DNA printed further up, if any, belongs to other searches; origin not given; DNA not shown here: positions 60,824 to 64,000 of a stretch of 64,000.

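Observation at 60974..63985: Covalently duplicated PilB/GspE-type secretion ATPase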

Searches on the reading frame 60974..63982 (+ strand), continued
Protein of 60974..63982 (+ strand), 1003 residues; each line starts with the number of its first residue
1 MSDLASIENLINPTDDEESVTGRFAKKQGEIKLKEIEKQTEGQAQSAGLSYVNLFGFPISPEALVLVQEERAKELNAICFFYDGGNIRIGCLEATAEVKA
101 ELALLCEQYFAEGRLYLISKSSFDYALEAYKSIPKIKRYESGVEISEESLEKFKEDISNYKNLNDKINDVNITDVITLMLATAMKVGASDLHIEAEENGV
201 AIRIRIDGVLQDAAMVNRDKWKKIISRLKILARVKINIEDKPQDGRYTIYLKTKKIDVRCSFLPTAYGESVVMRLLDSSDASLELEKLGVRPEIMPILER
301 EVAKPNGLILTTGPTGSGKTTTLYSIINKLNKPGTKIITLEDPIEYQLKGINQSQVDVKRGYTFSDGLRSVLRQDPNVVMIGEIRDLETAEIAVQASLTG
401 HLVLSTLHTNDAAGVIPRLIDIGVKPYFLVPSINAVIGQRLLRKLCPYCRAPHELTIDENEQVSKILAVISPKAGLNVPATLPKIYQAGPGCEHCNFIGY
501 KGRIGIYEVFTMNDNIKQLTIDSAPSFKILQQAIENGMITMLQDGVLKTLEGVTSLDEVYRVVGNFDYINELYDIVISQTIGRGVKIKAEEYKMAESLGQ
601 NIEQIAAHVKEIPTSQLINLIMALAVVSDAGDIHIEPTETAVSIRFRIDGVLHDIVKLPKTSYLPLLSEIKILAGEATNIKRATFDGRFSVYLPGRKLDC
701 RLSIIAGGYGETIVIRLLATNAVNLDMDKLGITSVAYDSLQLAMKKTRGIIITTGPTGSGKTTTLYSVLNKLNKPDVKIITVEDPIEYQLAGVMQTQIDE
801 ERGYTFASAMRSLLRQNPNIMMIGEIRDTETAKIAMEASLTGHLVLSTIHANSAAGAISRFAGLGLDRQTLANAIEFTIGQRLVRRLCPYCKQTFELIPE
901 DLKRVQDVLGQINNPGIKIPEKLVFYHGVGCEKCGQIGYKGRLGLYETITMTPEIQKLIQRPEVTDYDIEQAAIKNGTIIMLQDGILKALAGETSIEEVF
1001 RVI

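Call 61: fold_search(model_id=the predicted structure, library=pdb)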
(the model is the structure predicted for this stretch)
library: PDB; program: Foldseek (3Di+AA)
matches with E <= 10: 1792; with E <= 0.001: 262
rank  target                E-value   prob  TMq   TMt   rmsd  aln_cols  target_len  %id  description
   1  5zfr_C                1.1e-45  1.00  0.33  0.80   4.9       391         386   45  Crystal structure of PilB, an extension ATPase motor of Type IV pilus, from Geobacter sulfurreducens (released 2018-09-19)
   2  5tsh_E                3.2e-45  1.00  0.35  0.87   3.3       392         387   45  PilB from Geobacter metallireducens bound to AMP-PNP (released 2017-05-17)
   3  5zfr_B                8.1e-45  1.00  0.34  0.83   3.9       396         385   44  Crystal structure of PilB, an extension ATPase motor of Type IV pilus, from Geobacter sulfurreducens (released 2018-09-19)
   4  5tsh_C                2.4e-44  1.00  0.36  0.92   2.6       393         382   44  PilB from Geobacter metallireducens bound to AMP-PNP (released 2017-05-17)
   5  5zfr_A                3.7e-44  1.00  0.36  0.90   3.0       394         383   44  Crystal structure of PilB, an extension ATPase motor of Type IV pilus, from Geobacter sulfurreducens (released 2018-09-19)
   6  5tsh_D                6.1e-44  1.00  0.33  0.81   5.0       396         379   44  PilB from Geobacter metallireducens bound to AMP-PNP (released 2017-05-17)
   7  5tsh_F                7.5e-44  1.00  0.35  0.88   3.2       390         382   45  PilB from Geobacter metallireducens bound to AMP-PNP (released 2017-05-17)
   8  5oiu_B                2.5e-43  1.00  0.36  0.92   2.3       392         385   39  Crystal structure of PilF type IV pilus assembly ATPase from Thermus thermophilus (released 2018-08-08)
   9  5tsg_B                3.9e-43  1.00  0.36  0.91   2.9       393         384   44  PilB from Geobacter metallireducens bound to ADP (released 2017-05-17)
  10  5tsh_B                4.8e-43  1.00  0.32  0.80   5.1       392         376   43  PilB from Geobacter metallireducens bound to AMP-PNP (released 2017-05-17)
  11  6olj_A                1.2e-42  1.00  0.36  0.89   3.1       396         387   45  CryoEM structure of PilB from Geobacter metallireducens: C2ccocco conformation (released 2019-11-20)
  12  5tsh_A                1.2e-42  1.00  0.35  0.92   2.9       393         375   44  PilB from Geobacter metallireducens bound to AMP-PNP (released 2017-05-17)
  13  4pht_A                2.9e-42  1.00  0.26  0.58  21.5       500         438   37  ATPase GspE in complex with the cytoplasmic domain of GspL from the Vibrio vulnificus type II Secretion system (released 2014-11-26)
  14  5tsg_C                3.4e-42  1.00  0.36  0.92   2.3       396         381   43  PilB from Geobacter metallireducens bound to ADP (released 2017-05-17)
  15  4pht_C                3.6e-42  1.00  0.26  0.58  21.2       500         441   37  ATPase GspE in complex with the cytoplasmic domain of GspL from the Vibrio vulnificus type II Secretion system (released 2014-11-26)
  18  5oiu_C                1.9e-41  1.00  0.34  0.81   4.6       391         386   39  Crystal structure of PilF type IV pilus assembly ATPase from Thermus thermophilus (released 2018-08-08)
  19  5tsg_D                1.1e-40  1.00  0.33  0.80   4.9       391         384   44  PilB from Geobacter metallireducens bound to ADP (released 2017-05-17)
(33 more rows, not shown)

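Call 65: find_encoding_contigs(protein=P0128, flank=8000, max_places=1)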
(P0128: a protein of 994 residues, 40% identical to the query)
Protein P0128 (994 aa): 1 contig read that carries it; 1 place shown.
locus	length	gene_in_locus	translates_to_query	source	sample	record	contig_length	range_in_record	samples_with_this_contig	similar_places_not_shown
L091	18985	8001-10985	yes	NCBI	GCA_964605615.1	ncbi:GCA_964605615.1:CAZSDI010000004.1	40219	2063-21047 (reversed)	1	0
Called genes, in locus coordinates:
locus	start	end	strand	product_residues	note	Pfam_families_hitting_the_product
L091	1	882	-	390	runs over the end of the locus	-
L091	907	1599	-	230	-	-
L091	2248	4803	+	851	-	PF20720:nSTAND3 (faint), PF17871:AAA_lid_9, PF00004:AAA, PF07724:AAA_2, PF07728:AAA_5, PF10431:ClpB_D2-small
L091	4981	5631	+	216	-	PF07690:MFS_1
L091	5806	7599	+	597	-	PF14716:HHH_8, PF14520:HHH_5 (weak), PF14792:DNA_pol_B_palm (weak), PF14791:DNA_pol_B_thumb, PF02811:PHP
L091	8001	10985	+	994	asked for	PF00437:T2SSE, PF25199:nSTAND_NTPase5 (faint), PF00004:AAA (faint), PF13173:AAA_14 (faint), PF13401:AAA_22 (faint), PF13604:AAA_30 (faint), PF20720:nSTAND3 (faint), PF00437:T2SSE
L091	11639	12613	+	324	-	PF05496:RuvB_N, PF00004:AAA, PF07728:AAA_5 (weak), PF17864:AAA_lid_4, PF05491:WHD_RuvB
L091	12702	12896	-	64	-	-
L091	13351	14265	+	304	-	PF02899:Phage_int_SAM_1, PF13102:Phage_int_SAM_5, PF13495:Phage_int_SAM_4, PF00589:Phage_integrase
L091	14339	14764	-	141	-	-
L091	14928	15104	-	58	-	-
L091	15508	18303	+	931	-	PF00133:tRNA-synt_1, PF01406:tRNA-synt_1e (faint), PF09334:tRNA-synt_1g, PF13603:tRNA-synt_1_2, PF00133:tRNA-synt_1, PF08264:Anticodon_1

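Call 66: find_encoding_contigs(protein=P0171, flank=8000, max_places=1)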
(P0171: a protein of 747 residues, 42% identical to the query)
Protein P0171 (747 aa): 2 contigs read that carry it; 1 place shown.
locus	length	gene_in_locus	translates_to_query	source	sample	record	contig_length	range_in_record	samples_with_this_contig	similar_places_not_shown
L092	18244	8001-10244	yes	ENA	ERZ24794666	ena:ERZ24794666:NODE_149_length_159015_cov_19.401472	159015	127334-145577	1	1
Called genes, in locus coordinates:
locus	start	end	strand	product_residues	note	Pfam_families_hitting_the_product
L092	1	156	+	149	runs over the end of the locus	PF01668:SmpB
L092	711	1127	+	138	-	PF05198:IF3_N, PF00707:IF3_C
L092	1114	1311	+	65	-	PF01632:Ribosomal_L35p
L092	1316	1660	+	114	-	PF00453:Ribosomal_L20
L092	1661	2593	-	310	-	PF06144:DNA_pol3_delta (weak), PF21694:DNA_pol3_delta_C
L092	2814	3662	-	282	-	PF04055:Radical_SAM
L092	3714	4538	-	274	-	-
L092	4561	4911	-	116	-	-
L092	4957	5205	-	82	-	-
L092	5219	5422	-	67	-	-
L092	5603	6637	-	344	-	PF11258:DUF3048, PF17479:DUF3048_C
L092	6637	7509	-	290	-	PF02739:5_3_exonuc_N, PF01367:5_3_exonuc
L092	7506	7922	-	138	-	PF02367:TsaE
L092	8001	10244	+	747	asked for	PF05157:MshEN (weak), PF00437:T2SSE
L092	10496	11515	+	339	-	PF05496:RuvB_N, PF00004:AAA, PF07728:AAA_5 (weak), PF17864:AAA_lid_4, PF05491:WHD_RuvB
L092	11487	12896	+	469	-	PF12836:HHH_3, PF00633:HHH, PF00801:PKD, PF18911:PKD_4, PF00932:LTD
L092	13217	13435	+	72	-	-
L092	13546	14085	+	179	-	PF20772:TACO1_YebC_N, PF01709:Transcrip_reg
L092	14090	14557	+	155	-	PF02075:RuvC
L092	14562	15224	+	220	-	PF14402:7TM_transglut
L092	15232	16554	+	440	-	PF14397:ATPgrasp_ST, PF02655:ATP-grasp_3 (faint), PF08443:RimK (faint), PF14398:ATPgrasp_YheCD (faint), PF05618:RimB-like (faint)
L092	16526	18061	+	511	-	PF02655:ATP-grasp_3, PF02222:ATP-grasp (weak), PF02786:CPSase_L_D2 (weak)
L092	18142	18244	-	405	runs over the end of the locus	PF00579:tRNA-synt_1b, PF22421:SYY_C-terminal, PF01479:S4 (weak)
